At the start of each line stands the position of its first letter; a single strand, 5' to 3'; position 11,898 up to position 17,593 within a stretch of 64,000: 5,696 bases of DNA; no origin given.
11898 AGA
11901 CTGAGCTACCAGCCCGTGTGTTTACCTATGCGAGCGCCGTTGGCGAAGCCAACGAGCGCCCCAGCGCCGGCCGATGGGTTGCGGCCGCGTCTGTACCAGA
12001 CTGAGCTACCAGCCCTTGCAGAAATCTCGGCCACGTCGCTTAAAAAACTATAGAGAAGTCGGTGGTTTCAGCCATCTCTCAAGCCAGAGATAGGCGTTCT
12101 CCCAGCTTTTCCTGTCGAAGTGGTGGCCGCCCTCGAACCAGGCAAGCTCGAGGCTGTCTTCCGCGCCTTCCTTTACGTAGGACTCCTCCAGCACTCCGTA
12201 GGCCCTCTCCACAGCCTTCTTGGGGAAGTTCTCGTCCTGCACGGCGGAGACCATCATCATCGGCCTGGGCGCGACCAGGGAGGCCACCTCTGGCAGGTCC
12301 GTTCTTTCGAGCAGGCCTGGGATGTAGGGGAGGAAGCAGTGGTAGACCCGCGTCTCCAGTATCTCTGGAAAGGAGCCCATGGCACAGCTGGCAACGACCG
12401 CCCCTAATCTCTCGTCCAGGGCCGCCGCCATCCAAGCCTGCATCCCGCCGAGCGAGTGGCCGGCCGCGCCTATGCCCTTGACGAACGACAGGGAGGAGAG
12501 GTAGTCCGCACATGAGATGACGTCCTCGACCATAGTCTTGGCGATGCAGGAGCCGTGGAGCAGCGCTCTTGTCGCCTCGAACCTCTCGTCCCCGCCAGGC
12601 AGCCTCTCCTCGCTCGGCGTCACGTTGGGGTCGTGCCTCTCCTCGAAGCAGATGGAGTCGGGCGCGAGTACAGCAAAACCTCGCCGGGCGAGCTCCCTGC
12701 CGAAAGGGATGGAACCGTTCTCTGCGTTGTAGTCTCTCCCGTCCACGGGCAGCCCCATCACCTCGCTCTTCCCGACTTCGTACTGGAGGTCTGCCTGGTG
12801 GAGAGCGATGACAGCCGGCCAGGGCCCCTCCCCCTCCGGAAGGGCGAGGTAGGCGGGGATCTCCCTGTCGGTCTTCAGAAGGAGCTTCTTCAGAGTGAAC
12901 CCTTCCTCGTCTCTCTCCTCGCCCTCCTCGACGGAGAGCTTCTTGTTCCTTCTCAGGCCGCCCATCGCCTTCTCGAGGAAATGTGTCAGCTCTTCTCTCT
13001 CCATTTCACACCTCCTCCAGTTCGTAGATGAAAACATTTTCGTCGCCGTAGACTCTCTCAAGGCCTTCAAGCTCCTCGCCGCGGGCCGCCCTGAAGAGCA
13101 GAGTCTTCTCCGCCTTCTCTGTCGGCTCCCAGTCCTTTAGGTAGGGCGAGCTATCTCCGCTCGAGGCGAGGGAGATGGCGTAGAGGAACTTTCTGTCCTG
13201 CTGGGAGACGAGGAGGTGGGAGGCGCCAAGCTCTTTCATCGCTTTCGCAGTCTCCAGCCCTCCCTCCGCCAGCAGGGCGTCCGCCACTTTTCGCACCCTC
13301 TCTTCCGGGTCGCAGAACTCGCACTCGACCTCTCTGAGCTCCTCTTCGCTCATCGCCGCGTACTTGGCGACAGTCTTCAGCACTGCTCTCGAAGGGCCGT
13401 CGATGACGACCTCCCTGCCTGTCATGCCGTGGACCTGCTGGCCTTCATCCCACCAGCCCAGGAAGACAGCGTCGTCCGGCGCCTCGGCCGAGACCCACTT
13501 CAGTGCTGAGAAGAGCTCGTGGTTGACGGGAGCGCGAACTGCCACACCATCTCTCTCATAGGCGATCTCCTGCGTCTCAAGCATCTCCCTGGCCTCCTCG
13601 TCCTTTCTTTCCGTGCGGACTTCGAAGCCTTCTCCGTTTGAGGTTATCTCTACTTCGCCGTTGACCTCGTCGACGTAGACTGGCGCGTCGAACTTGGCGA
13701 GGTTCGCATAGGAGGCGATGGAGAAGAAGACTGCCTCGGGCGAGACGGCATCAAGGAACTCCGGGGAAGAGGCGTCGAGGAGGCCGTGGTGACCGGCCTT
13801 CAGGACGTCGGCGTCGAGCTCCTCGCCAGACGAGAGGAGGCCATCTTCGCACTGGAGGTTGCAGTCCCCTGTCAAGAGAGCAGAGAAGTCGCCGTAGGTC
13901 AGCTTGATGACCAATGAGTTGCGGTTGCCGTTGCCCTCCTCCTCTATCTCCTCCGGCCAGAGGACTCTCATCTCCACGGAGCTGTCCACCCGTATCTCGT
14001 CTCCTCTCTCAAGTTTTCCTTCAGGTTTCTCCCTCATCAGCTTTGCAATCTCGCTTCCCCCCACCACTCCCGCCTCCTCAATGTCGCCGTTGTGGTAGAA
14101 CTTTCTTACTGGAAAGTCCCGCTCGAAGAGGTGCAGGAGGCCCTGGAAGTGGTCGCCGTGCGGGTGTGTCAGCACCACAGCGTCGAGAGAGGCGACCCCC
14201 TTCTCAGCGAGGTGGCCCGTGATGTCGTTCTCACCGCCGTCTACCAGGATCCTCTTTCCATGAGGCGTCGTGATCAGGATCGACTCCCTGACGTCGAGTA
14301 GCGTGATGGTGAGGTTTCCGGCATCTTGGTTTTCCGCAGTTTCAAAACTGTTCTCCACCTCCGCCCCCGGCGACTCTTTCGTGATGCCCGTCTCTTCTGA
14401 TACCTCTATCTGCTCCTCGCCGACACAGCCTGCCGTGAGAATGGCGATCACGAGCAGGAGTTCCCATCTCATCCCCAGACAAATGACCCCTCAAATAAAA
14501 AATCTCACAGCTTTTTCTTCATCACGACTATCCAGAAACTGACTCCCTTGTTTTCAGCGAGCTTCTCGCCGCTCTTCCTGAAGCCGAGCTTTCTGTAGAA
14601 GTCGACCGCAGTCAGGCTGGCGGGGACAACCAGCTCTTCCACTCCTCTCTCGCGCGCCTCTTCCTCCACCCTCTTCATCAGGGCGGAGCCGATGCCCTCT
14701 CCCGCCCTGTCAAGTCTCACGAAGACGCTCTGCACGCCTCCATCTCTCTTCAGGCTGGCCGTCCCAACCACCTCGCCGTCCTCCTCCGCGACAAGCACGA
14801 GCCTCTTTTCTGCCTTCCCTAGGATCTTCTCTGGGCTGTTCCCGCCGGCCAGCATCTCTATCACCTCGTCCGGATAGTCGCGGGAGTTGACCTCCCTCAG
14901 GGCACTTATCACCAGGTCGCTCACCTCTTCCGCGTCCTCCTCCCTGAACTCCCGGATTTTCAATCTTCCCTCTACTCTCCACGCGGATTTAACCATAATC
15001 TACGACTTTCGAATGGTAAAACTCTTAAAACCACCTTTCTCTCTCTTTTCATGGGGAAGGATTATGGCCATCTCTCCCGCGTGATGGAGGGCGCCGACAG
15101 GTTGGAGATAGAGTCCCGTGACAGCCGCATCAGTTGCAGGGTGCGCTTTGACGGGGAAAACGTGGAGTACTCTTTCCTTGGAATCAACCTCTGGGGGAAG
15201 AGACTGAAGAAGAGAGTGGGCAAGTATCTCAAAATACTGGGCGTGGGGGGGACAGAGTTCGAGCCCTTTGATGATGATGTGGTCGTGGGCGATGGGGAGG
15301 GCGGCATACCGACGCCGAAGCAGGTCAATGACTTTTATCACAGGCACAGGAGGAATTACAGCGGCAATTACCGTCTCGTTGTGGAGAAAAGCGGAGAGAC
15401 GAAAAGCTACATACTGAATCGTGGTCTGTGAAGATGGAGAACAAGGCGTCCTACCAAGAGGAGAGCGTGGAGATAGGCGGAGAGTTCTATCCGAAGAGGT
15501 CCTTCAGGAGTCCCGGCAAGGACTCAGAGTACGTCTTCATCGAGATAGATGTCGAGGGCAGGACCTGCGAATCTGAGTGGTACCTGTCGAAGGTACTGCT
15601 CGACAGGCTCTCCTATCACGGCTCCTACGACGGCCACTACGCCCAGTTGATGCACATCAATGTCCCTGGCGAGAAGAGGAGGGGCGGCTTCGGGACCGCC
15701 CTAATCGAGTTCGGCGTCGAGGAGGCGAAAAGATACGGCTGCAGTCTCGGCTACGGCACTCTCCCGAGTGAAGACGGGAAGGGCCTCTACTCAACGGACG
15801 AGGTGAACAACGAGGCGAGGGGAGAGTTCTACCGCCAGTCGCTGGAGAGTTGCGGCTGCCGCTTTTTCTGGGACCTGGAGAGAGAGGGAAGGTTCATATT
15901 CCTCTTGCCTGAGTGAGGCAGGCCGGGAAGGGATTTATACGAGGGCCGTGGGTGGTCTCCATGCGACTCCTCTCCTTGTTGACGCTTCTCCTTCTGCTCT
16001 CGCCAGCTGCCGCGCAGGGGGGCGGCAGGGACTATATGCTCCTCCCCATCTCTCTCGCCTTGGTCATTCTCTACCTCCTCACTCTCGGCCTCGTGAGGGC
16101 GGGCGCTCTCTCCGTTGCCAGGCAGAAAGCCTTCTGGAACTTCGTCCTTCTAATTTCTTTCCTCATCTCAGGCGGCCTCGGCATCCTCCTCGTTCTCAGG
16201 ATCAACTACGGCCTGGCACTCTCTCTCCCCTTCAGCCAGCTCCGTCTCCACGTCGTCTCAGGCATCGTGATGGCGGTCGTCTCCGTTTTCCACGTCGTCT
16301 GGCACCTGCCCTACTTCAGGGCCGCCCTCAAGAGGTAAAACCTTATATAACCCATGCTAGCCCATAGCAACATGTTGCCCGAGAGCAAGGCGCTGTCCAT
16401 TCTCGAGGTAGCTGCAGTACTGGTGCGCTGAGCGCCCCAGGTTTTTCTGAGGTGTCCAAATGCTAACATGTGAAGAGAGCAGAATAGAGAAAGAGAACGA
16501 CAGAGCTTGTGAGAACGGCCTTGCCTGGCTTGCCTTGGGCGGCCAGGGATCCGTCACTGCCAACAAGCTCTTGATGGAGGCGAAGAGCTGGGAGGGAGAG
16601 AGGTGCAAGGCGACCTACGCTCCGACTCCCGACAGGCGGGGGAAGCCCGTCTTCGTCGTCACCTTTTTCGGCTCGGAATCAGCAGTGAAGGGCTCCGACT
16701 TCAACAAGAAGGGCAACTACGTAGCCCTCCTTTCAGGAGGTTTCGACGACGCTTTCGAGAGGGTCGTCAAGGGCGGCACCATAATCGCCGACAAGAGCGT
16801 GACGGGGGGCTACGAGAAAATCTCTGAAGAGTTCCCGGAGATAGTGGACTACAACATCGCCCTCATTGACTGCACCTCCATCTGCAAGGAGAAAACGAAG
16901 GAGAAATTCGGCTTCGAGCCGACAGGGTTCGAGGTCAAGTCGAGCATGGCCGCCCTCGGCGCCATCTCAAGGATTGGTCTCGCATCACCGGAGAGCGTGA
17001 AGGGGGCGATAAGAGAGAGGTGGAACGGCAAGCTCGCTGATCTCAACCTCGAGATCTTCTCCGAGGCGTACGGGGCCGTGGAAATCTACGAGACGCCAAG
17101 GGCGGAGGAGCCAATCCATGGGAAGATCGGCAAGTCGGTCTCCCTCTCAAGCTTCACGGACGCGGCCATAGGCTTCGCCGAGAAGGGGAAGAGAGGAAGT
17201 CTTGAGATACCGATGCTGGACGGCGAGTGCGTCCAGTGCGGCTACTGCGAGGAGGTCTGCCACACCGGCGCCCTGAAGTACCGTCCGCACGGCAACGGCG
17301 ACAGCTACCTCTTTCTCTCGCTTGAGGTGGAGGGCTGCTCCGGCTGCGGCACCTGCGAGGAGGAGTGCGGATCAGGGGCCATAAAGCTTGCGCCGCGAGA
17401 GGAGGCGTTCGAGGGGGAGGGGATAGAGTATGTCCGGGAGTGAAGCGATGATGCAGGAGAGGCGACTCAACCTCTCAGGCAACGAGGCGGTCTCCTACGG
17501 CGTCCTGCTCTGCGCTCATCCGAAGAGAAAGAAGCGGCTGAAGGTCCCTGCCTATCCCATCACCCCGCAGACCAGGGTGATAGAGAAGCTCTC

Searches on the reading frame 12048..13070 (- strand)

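Call 106: search_protein_families(library=pfam, proteins=[window:12048-13070:-], max_evalue=0.0001)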
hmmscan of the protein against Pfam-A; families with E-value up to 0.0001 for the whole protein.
window:12048-13070:- (340 aa): 3 families
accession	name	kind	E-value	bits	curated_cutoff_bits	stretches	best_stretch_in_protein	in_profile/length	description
PF01738.24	DLH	-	6.5e-06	26.3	21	0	125-318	35-188/217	Dienelactone hydrolase family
PF12697.13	Abhydrolase_6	-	1.9e-05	25.9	26.3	1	122-255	19-117/217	Alpha/beta hydrolase family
PF00326.27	Peptidase_S9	-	2e-05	24.6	22.6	0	180-327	44-203/213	Prolyl oligopeptidase family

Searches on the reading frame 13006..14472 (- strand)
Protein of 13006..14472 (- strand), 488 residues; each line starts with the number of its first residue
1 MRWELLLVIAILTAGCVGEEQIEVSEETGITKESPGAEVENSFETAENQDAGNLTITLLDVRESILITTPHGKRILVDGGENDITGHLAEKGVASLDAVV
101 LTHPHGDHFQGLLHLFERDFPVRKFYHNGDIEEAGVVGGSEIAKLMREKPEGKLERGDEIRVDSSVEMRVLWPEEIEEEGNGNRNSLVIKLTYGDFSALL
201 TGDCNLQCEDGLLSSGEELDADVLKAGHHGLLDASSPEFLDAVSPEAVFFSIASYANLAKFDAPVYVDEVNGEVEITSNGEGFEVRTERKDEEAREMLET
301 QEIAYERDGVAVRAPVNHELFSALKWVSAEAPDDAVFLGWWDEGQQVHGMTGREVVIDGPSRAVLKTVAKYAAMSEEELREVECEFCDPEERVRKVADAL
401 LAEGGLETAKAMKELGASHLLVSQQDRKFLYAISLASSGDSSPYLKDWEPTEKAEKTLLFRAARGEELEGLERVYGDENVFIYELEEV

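Call 106: search_protein_families(library=pfam, proteins=[window:13006-14472:-], max_evalue=0.0001)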
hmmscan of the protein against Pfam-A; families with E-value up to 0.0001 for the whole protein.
window:13006-14472:- (488 aa): 2 families
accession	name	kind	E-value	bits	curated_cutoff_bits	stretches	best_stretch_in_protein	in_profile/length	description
PF00753.33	Lactamase_B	-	1.3e-11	45.2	22.7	1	64-247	8-189/196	Metallo-beta-lactamase superfamily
PF12706.13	Lactamase_B_2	-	9.7e-07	29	27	1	74-118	2-53/200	Beta-lactamase superfamily domain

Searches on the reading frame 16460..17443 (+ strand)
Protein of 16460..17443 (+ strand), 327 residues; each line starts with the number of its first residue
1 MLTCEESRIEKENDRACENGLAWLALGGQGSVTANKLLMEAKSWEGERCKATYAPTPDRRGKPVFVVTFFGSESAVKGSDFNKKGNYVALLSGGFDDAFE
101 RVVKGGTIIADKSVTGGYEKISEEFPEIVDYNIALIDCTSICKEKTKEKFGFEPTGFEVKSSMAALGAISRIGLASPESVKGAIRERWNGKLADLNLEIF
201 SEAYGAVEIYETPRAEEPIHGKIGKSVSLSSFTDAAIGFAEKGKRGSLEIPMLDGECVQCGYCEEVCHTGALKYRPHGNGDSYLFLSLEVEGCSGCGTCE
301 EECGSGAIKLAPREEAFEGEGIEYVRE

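Call 106: search_protein_families(library=pfam, proteins=[window:16460-17443:+], max_evalue=0.0001)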
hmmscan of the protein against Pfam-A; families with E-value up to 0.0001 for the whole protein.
window:16460-17443:+ (327 aa): 5 families
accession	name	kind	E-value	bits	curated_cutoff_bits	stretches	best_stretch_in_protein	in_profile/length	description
PF01558.24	POR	-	9.1e-18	65.4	27.4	1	27-204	1-172/173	Pyruvate ferredoxin/flavodoxin oxidoreductase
PF12838.12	Fer4_7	-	2.4e-08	34.7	27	1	257-307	2-52/52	4Fe-4S dicluster domain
PF13187.11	Fer4_9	-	2.1e-07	31.3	27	1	256-308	1-52/52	4Fe-4S dicluster domain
PF00037.32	Fer4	-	3e-07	30.4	21.1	0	291-309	6-24/24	4Fe-4S binding domain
PF13484.11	Fer4_16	-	2.3e-06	28.7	30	0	256-278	1-22/66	4Fe-4S double cluster binding domain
